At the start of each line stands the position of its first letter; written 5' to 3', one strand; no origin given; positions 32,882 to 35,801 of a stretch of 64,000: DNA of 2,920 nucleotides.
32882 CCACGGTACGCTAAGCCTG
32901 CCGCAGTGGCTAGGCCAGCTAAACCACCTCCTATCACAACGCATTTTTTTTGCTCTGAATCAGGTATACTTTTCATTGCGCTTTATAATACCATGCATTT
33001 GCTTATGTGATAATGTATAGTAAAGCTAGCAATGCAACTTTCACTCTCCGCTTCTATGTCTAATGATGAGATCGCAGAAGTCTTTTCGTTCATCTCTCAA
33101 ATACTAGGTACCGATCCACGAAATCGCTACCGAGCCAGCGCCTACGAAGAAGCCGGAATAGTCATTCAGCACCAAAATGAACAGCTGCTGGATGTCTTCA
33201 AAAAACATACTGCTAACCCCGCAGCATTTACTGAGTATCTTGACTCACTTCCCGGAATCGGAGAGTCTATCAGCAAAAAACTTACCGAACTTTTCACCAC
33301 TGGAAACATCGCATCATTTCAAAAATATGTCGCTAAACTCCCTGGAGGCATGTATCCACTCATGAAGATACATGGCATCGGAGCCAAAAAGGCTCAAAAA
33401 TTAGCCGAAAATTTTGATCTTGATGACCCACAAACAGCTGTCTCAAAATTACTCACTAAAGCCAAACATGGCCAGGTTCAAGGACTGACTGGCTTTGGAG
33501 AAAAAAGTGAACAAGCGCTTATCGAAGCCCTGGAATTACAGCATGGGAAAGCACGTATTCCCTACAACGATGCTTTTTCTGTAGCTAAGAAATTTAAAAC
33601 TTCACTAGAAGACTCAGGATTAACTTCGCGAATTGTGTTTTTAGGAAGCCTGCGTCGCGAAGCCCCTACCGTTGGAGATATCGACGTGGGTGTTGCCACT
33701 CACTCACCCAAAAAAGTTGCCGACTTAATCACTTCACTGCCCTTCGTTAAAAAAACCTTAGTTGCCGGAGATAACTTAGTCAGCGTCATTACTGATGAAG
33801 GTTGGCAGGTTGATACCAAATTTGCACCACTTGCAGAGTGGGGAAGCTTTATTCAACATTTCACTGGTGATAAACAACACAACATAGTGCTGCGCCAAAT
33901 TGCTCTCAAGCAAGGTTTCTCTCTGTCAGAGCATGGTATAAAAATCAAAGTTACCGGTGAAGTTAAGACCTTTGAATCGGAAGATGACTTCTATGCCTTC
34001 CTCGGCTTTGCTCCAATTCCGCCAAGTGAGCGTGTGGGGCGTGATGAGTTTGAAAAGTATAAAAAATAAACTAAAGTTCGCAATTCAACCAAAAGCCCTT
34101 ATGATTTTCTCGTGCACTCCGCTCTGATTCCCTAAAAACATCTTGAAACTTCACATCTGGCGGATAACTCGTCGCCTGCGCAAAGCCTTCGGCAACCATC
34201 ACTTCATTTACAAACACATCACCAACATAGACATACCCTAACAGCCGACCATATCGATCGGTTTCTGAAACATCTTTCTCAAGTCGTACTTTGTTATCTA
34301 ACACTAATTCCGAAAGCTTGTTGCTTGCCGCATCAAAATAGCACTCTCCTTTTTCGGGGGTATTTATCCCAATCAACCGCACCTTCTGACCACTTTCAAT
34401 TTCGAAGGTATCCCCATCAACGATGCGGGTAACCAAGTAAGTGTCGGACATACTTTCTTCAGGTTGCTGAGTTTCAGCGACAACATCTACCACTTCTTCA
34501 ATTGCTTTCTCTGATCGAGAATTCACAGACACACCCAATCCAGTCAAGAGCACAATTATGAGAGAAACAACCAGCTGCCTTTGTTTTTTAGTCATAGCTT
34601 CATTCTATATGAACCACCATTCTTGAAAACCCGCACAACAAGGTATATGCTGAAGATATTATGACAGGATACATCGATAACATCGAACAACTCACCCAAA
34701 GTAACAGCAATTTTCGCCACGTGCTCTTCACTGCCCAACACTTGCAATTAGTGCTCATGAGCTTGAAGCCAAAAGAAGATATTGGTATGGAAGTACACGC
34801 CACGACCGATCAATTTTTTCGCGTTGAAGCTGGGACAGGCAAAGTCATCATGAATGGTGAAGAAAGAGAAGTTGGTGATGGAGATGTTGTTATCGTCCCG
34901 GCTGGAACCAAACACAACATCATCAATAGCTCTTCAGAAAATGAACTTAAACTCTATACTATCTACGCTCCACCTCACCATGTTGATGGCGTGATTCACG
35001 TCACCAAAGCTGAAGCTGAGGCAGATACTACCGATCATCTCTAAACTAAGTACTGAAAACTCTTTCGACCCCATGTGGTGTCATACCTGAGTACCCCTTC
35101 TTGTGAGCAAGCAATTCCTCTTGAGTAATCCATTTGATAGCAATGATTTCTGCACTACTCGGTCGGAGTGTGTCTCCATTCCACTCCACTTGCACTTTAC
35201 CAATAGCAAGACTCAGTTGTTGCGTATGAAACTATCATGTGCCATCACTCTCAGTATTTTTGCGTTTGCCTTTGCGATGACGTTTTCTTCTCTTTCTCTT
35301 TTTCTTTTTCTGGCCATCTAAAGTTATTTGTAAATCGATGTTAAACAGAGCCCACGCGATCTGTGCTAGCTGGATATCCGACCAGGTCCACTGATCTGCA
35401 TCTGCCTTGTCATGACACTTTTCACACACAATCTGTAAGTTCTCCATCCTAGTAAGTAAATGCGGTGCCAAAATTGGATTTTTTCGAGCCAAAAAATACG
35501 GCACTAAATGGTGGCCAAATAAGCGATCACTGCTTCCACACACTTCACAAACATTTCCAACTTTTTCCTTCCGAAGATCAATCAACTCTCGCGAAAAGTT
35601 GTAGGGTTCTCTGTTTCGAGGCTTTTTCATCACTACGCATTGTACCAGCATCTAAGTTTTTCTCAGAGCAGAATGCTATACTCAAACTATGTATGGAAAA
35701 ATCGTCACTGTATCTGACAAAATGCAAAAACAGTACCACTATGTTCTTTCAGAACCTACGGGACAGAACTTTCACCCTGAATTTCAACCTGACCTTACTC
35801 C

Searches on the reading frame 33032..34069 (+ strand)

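Call 3: search_protein_families(library=pfam, proteins=[window:33032-34069:+], max_evalue=0.01)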
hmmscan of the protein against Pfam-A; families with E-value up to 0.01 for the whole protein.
window:33032-34069:+ (345 aa): 6 families
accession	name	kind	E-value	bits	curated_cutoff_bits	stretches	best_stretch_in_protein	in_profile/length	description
PF14791.11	DNA_pol_B_thumb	-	4.9e-18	65.2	25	1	274-334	2-62/63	DNA polymerase beta thumb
PF14716.13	HHH_8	-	1.4e-09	38.6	30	1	9-92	1-72/73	Helix-hairpin-helix domain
PF14520.12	HHH_5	-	1.7e-09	38.4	27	2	110-168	4-56/57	Helix-hairpin-helix domain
PF11798.14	IMS_HHH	-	3e-05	24.4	24.4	0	109-125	12-28/32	IMS family HHH motif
PF14792.12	DNA_pol_B_palm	-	0.0011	19.6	25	1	175-228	1-54/113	DNA polymerase beta palm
PF00633.29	HHH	-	0.0015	18.7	24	0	110-125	13-28/30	Helix-hairpin-helix motif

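Call 44: search_protein_families(library=ncbifam, proteins=[window:33032-34069:+], max_evalue=0.001)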
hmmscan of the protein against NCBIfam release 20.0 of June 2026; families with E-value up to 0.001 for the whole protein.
window:33032-34069:+ (345 aa): 1 family
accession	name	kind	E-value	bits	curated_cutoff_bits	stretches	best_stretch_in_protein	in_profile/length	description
NF006375.0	PRK08609.1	equivalog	1.4e-53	182.4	426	1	13-344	6-324/571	DNA polymerase/3'-5' exonuclease PolX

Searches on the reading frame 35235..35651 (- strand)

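Call 10: search_protein_families(library=pfam, proteins=[window:35235-35651:-], max_evalue=0.001)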
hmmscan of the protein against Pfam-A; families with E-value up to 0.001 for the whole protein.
window:35235-35651:- (138 aa): 1 family
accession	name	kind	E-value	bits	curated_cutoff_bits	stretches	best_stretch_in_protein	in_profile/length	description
PF01844.29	HNH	-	1.6e-05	25.4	21.4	1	35-83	1-44/47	HNH endonuclease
